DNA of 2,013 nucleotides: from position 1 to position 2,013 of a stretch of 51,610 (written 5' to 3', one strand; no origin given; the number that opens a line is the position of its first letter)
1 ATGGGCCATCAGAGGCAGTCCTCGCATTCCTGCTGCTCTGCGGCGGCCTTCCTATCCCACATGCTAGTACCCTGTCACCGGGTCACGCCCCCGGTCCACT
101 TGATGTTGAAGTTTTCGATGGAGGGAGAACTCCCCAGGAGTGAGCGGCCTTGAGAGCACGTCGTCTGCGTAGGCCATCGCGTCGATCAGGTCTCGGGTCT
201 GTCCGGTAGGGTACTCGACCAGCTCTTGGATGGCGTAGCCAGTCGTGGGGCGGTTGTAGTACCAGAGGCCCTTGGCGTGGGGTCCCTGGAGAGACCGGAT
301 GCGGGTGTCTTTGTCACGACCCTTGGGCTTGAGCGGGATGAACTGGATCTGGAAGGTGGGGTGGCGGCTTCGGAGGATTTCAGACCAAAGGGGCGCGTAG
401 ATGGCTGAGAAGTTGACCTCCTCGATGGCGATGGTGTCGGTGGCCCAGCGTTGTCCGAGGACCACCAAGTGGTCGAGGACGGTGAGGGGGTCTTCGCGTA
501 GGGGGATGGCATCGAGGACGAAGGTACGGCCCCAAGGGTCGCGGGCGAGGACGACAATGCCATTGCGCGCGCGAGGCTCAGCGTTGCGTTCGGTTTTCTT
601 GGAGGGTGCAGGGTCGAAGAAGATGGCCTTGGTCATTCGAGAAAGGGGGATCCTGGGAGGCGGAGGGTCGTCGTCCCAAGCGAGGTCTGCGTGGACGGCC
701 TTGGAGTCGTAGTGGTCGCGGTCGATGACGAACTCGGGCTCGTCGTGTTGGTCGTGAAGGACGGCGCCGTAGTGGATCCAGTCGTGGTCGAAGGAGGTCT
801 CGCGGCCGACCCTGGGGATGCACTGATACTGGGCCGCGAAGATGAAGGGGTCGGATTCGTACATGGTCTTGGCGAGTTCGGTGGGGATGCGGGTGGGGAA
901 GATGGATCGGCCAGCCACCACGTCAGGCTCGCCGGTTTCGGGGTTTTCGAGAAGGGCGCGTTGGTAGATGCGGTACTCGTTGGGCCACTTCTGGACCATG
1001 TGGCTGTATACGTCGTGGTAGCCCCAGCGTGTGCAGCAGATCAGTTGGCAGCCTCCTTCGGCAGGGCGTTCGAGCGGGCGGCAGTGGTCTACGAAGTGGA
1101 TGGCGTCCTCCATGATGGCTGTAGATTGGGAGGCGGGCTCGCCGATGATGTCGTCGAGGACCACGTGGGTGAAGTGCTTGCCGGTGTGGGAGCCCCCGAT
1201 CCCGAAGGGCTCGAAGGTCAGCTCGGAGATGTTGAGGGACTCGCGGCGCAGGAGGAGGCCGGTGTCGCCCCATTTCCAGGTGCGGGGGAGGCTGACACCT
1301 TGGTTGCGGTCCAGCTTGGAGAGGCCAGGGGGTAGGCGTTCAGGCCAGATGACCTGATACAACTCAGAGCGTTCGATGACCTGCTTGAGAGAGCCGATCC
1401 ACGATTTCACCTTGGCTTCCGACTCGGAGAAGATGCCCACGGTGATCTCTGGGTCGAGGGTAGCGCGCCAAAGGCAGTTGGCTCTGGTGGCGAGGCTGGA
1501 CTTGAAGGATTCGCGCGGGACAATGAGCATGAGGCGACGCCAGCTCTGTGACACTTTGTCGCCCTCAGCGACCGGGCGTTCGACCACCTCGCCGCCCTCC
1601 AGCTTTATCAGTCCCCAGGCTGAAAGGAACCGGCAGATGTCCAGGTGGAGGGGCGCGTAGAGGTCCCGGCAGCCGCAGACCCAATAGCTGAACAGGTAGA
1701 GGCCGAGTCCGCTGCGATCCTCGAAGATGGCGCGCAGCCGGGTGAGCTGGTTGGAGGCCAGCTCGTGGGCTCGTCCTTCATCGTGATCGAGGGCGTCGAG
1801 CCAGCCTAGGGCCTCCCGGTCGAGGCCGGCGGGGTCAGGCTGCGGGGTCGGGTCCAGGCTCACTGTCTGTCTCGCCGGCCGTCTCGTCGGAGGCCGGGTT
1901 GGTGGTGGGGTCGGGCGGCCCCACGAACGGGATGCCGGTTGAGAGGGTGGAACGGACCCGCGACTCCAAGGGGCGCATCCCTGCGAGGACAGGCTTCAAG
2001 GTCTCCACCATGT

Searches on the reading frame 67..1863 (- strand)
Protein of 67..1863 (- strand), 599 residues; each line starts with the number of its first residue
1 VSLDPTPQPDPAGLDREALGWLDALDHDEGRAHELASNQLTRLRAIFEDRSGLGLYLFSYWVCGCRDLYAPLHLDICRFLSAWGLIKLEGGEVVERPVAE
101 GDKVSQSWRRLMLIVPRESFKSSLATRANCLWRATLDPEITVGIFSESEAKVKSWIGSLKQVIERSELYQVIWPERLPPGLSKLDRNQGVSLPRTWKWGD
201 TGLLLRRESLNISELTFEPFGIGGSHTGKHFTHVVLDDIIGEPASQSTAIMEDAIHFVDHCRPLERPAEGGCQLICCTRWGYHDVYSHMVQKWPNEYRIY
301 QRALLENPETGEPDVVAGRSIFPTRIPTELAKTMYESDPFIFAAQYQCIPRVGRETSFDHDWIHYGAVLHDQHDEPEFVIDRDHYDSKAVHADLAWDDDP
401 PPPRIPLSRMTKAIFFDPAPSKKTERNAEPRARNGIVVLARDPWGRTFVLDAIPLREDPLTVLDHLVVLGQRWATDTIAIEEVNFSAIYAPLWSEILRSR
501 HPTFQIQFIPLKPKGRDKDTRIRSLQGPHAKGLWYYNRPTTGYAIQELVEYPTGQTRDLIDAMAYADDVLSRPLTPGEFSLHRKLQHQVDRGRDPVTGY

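Call 63: search_protein_families(library=phrogs, proteins=[window:67-1863:-], max_evalue=0.00001)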
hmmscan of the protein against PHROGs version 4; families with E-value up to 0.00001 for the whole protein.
window:67-1863:- (599 aa): 1 family
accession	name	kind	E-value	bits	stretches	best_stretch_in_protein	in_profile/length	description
phrog_38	-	head and packaging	4.8e-52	178.6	1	53-580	287-713/760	terminase large subunit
